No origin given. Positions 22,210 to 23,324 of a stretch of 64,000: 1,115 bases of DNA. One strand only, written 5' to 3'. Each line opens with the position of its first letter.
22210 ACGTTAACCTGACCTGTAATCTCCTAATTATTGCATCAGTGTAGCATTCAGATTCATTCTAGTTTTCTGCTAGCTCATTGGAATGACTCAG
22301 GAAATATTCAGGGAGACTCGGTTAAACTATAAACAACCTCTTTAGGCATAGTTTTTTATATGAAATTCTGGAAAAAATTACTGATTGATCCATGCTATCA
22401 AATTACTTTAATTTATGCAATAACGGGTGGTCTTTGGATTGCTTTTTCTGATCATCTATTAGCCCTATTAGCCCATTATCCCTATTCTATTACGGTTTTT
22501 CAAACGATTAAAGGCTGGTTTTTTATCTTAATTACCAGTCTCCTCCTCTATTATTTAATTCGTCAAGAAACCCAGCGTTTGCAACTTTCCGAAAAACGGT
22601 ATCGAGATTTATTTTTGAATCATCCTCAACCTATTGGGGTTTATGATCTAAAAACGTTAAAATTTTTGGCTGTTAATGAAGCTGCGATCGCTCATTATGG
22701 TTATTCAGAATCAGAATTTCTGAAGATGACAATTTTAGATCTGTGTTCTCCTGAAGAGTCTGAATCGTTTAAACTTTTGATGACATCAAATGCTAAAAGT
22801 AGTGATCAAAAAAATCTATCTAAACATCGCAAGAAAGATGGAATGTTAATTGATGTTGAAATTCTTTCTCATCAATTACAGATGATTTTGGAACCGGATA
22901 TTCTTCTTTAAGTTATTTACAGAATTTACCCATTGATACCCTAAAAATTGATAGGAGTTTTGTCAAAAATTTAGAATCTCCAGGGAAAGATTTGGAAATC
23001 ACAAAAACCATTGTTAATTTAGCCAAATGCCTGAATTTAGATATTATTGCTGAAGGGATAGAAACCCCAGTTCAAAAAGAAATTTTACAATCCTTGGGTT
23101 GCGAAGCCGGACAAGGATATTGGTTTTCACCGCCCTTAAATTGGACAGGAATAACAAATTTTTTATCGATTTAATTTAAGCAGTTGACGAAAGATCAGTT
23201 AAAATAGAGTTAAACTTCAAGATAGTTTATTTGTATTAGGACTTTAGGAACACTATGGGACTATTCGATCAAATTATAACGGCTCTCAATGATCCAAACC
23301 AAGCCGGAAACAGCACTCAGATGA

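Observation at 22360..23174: Decayed PAS-GGDEF-EAL gene with an in-gene deletion/frameshift junction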

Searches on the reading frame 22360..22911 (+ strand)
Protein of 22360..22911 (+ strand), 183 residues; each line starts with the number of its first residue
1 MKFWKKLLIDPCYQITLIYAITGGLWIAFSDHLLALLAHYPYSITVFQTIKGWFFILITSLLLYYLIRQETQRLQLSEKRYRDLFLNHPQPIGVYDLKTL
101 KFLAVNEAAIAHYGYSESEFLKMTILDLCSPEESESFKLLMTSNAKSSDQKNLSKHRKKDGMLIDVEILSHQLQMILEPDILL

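Call 6: search_protein_families(library=pfam, proteins=[window:22360-22911:+], max_evalue=0.01)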
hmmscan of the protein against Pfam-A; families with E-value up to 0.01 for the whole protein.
window:22360-22911:+ (183 aa): 2 families
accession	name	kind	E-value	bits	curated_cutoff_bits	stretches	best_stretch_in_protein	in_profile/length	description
PF13188.13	PAS_8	-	0.0013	19.1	21.8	1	80-133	2-54/65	PAS domain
PF13426.13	PAS_9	-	0.0017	19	27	1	98-168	9-79/103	PAS domain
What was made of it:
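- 22360..22881 (+): Native 5' remnant: codons 1-174 of the ancestral 624-codon gene. It holds the hydrophobic N-terminal membrane module and the PAS domain up to ............. Pfam PAS hits are partial (call 6).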

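Call 9: find_homologous_proteins(query=window:22360-22908:+, max_evalue=0.001)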
Query seq(183 aa) (183 aa): 9 proteins with E <= 0.001 among 144 candidates.
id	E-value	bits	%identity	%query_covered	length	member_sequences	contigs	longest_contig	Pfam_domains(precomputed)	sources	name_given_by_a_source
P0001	1.1e-115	402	100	100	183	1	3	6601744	-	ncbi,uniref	ncbi:Multi-sensor signal transduction histidine kinase [Planktothrix tepida]|uniref:Multi-sensor sig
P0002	2.6e-19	88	50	55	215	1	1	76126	PF08447.19,PF13188.14,PF00989.32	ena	-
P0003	7.8e-19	86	55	51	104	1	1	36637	PF13188.14,PF00989.32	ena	-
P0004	9.0e-17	79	36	78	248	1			PF08447.19,PF13426.14,PF13188.14,PF08448.17,PF00989.32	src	-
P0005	1.7e-16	78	54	51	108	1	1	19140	PF13188.14,PF00989.32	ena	-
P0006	7.2e-16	76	44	56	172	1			PF08447.19,PF13426.14,PF13188.14,PF00989.32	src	-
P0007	1.2e-14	72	43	56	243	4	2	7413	PF00072.31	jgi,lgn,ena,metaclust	metaclust:\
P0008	4.1e-13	67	50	45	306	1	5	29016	PF08447.19,PF13426.14,PF13188.14,PF08448.17,PF00989.32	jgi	jgi:PAS domain S-box-containing protein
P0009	9.4e-10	57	46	50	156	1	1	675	PF13426.14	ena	-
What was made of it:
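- Tried and rejected: The word-indexed protein search with the N-terminal ORF (call 9) found only the protein itself and distant PAS fragments.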

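Call 15: find_encoding_contigs(protein=P0001, flank=3000, max_places=6)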
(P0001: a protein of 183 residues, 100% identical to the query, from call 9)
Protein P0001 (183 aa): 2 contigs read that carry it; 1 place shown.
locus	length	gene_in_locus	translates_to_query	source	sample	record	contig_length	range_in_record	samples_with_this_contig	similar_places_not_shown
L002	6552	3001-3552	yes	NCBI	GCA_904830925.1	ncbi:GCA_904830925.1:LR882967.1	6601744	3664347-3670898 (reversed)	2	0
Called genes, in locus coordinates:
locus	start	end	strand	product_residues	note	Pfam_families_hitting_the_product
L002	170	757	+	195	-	PF09366:DUF1997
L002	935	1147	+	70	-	-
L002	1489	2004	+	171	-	-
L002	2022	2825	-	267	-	PF06051:DUF928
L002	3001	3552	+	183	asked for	-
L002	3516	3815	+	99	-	PF00563:EAL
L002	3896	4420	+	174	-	PF06078:DUF937 (faint)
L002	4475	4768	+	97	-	PF03992:ABM (weak)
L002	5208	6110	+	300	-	-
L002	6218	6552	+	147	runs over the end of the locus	PF21291:CYNS_N (weak), PF02560:Cyanate_lyase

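Call 26: search_protein_representatives(protein=window:22360-22878:+)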
Query: 173 residues. Proteins with E-value up to 0.001 (for the whole library): 38591; up to 1e-10: 11780; up to 1e-30: 259. The best 150 are listed.
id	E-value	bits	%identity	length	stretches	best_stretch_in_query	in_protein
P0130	1.2e-87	308.1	40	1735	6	73-170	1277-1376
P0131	4.9e-82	289.9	77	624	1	1-173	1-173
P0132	2.4e-62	225.9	36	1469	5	33-171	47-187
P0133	1.1e-58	214.0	38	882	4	72-170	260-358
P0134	8.5e-58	211.1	38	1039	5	72-172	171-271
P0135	2.6e-51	190.0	39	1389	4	69-173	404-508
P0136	1.9e-50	187.2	33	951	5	71-172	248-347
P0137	1.7e-48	180.8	41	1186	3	71-169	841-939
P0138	4.1e-48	179.6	33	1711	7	59-173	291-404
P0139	1.1e-47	178.2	43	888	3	72-173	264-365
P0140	1.2e-47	178.1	45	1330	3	73-172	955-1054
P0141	1.3e-47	178.0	34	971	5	72-173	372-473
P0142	3.4e-47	176.6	37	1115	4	5-172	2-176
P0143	1.0e-46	175.1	50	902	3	72-173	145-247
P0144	1.5e-45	171.2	38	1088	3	70-173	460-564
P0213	3.4e-37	144.1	48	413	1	1-173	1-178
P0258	8.7e-35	136.2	47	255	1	13-171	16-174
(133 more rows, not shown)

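Call 27: find_related_loci(query=window:22360-22878:+, collection=metagenome_contigs, flank=4000)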
Query window:22360-22878:+ (173 aa) in metagenome_contigs; peptide patterns used: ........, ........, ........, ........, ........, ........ (x = any residue, [..] = any of these).
226 stretches matched a pattern; 8 encode a relative of the query (tblastn E <= 1e-3); 8 distinct loci.
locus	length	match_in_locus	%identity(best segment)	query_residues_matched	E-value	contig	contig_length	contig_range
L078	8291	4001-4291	52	78-173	1e-28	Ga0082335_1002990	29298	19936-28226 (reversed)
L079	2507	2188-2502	45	58-164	6e-27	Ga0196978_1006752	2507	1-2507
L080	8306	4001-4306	39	12-107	2e-18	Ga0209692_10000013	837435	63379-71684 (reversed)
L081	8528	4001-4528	31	2-166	4e-18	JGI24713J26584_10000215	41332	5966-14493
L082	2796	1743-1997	44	89-170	2e-16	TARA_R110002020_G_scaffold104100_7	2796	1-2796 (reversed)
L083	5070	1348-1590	42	23-96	1e-15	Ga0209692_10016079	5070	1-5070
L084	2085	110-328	39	17-92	1e-10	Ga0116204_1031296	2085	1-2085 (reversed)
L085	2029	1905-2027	54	24-64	6e-9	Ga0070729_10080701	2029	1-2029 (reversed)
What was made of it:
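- The exact short form is found only in the lineage that carries the deletion (calls 9, 27).
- Tried and rejected: The metagenome scan for tepida-like copies, run to test for population polymorphism, found only distant PAS proteins (call 27).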

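Call 30: find_encoding_contigs(protein=P0131, flank=5000, max_places=6)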
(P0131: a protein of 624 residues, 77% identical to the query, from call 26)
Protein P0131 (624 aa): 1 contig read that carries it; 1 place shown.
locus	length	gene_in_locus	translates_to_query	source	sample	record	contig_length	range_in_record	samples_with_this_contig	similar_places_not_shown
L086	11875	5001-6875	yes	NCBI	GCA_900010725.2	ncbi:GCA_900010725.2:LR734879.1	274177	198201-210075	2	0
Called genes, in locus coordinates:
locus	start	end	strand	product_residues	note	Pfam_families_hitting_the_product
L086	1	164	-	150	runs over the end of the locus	-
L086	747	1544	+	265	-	PF02654:CobS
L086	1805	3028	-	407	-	PF07538:ChW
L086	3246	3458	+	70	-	-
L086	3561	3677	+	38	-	-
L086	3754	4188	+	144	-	-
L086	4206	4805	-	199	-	PF06051:DUF928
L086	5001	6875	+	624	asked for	PF13188:PAS_8 (faint), PF13426:PAS_9 (weak), PF00990:GGDEF, PF00563:EAL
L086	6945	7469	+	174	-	PF06078:DUF937 (weak)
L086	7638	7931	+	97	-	PF03992:ABM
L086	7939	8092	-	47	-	-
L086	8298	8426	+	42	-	-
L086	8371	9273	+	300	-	-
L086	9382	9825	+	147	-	PF21291:CYNS_N (weak), PF02560:Cyanate_lyase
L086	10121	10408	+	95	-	-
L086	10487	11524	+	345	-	PF02492:cobW, PF07683:CobW_C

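Call 31: list_cluster_members(proteins=[P0131, P0001, P0010])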
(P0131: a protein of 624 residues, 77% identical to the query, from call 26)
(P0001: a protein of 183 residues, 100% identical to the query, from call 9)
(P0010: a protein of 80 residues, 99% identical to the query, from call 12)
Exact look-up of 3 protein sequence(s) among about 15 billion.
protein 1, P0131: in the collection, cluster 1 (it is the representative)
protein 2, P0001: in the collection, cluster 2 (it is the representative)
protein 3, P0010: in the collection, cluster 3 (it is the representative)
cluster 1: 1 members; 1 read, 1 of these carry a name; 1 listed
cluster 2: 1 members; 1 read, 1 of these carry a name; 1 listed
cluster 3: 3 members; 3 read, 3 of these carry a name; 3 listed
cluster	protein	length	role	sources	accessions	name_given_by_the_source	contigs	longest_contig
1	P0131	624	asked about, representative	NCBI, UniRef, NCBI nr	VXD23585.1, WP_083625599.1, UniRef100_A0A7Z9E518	putative Diguanylate cyclase [Planktothrix serta PCC 8927] | Diguanylate cyclase n=1 Tax=Planktothrix serta PCC 8927 TaxID=671068 ... | EAL domain-containing protein [Planktothrix serta]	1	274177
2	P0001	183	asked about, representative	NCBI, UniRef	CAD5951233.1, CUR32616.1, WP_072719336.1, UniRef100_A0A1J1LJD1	Multi-sensor signal transduction histidine kinase [Planktothrix tepida] | Multi-sensor signal transduction histidine kinase n=2 Tax=Planktothrix TaxID=54304 ...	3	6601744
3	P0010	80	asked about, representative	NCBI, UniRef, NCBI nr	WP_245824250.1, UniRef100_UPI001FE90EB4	EAL domain-containing protein [Planktothrix tepida] | EAL domain-containing protein n=1 Tax=Planktothrix tepida TaxID=1678309 ... | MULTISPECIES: EAL domain-containing protein [Planktothrix]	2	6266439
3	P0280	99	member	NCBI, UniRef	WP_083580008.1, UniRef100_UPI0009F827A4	EAL domain-containing protein [Planktothrix pseudagardhii] | EAL domain-containing protein n=1 Tax=Planktothrix pseudagardhii TaxID=132604 ...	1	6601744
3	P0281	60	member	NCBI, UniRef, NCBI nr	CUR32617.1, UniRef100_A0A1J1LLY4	hypothetical protein PL9214490164 [Planktothrix tepida PCC 9214] | EAL domain-containing protein n=1 Tax=Planktothrix tepida PCC 9214 TaxID=671072 ...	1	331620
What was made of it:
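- On EAL-domain c-di-GMP phosphodiesterase (Pfam PF00563): Databases use ad hoc starts that give 60, 80 or 99 aa (call 31).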

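Call 35: search_protein_families(library=pfam, proteins=[P0131], max_evalue=0.01)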
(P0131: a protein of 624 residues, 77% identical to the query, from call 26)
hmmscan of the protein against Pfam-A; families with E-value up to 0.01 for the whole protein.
P0131 (624 aa): 5 families
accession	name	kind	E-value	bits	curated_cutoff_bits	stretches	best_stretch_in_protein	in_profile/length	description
PF00563.25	EAL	-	2.6e-78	263.1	31.3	1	378-612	2-236/236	EAL domain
PF00990.26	GGDEF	-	2.1e-30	106.1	23.8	1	202-357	1-160/161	Diguanylate cyclase, GGDEF domain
PF13426.13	PAS_9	-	6.7e-07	30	27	1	90-189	2-102/103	PAS domain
PF13188.13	PAS_8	-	1.5e-05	25.1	21.8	1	80-128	2-46/65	PAS domain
PF00989.32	PAS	-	5e-05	23.7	22.6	1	80-179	2-102/113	PAS fold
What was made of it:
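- On PAS-GGDEF-EAL sensor proteins: Orthologs have GGDEF at residues 202-357 (call 35).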

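Call 39: search_protein_families(library=pfam, proteins=[L086:10121-10408:+, L086:4206-4805:-], max_evalue=0.01)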
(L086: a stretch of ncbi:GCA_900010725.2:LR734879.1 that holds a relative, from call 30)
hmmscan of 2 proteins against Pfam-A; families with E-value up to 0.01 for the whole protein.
L086:10121-10408:+ (95 aa): 0 families

L086:4206-4805:- (199 aa): 1 family
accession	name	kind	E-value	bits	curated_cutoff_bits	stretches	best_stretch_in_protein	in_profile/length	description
PF06051.17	DUF928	-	1.1e-31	110.4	26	1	5-179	27-179/184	Domain of Unknown Function (DUF928)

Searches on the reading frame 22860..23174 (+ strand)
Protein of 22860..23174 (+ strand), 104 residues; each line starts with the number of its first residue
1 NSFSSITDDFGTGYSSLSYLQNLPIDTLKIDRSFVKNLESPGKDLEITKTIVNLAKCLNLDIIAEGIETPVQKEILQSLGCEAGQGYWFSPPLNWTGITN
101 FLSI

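Call 6: search_protein_families(library=pfam, proteins=[window:22860-23174:+], max_evalue=0.01)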
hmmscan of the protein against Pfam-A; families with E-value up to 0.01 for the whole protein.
window:22860-23174:+ (104 aa): 1 family
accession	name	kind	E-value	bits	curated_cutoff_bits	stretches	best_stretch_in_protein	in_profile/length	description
PF00563.25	EAL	-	1.3e-28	100.4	31.3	1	8-92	152-236/236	EAL domain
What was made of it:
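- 22881..23174 (+): 3' remnant: codons 528-624 plus the stop of the ancestral gene. This is the C-terminal 36% of the EAL domain (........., KID, EGIET and QGY motifs). It is out of frame with the upstream ORF and has no native start codon. Pfam EAL positions 152-236 of 236, E=1.3e-28 (call 6).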

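Call 12: find_homologous_proteins(query=window:22875-23171:+, max_evalue=1e-10)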
Query window:22875-23171:+ (99 aa): 7431 proteins with E <= 1e-10 among 8000 candidates; the best 120 are listed.
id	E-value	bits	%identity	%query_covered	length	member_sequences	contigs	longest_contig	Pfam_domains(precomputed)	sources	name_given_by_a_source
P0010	8.9e-46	172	99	81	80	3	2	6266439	PF00563.26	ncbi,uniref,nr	ncbi:EAL domain-containing protein [Planktothrix tepida]|uniref:EAL domain-containing protein n=1 Ta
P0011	3.7e-34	134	80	85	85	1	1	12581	PF00563.26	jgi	jgi:EAL domain-containing protein (putative c-di-GMP-specific phosphodiesterase class I)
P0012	6.4e-34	134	66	99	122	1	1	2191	PF00563.26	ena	-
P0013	1.9e-32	129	65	99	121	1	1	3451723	PF00563.26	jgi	jgi:EAL domain-containing protein (putative c-di-GMP-specific phosphodiesterase class I)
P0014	2.0e-32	129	67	97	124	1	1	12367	PF00563.26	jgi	jgi:EAL domain-containing protein (putative c-di-GMP-specific phosphodiesterase class I)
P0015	3.1e-30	122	63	96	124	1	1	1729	PF00563.26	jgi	jgi:EAL domain-containing protein (putative c-di-GMP-specific phosphodiesterase class I)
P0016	3.9e-29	118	59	98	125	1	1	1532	PF00563.26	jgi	jgi:EAL domain-containing protein (putative c-di-GMP-specific phosphodiesterase class I)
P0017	1.1e-28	117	67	88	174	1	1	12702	PF00563.26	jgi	jgi:EAL domain-containing protein (putative c-di-GMP-specific phosphodiesterase class I)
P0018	1.1e-28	117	63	88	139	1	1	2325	PF00563.26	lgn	-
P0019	3.7e-28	115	59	97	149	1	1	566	PF00563.26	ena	-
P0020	6.0e-28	114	60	96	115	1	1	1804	PF00563.26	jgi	jgi:EAL domain-containing protein (putative c-di-GMP-specific phosphodiesterase class I)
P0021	6.1e-28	114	59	97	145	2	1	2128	PF00563.26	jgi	jgi:EAL domain-containing protein (putative c-di-GMP-specific phosphodiesterase class I)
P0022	6.2e-28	114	64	87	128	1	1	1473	PF00563.26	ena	-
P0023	7.0e-28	114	61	96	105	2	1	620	PF00563.26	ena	-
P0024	7.8e-28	114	61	97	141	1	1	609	PF00563.26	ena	-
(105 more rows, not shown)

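Call 14: find_encoding_contigs(protein=P0011, flank=6000, max_places=4)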
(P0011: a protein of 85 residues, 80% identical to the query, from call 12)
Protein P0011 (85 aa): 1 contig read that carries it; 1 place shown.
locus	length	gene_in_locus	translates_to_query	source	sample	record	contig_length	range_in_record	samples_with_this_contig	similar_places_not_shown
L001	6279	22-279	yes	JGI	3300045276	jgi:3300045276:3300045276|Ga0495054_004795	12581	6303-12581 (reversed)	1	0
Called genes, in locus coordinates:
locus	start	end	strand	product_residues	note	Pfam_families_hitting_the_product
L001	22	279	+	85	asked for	PF00563:EAL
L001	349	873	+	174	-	PF06078:DUF937 (weak)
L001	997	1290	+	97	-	PF03992:ABM (weak)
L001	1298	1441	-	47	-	-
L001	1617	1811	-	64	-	-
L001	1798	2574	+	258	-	-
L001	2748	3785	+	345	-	PF02492:cobW, PF07683:CobW_C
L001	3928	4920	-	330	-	PF01207:Dus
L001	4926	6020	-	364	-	-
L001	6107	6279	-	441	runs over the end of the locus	PF13757:VIT_2, PF08487:VIT, PF00092:VWA, PF13519:VWA_2, PF13768:VWA_3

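Call 29: find_encoding_contigs(protein=P0010, flank=2500, max_places=6)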
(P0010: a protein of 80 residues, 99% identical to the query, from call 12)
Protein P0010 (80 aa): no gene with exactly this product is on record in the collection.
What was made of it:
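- Tried and rejected: The look-up of the 80-aa RefSeq EAL piece by exact sequence found no contig (call 29).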
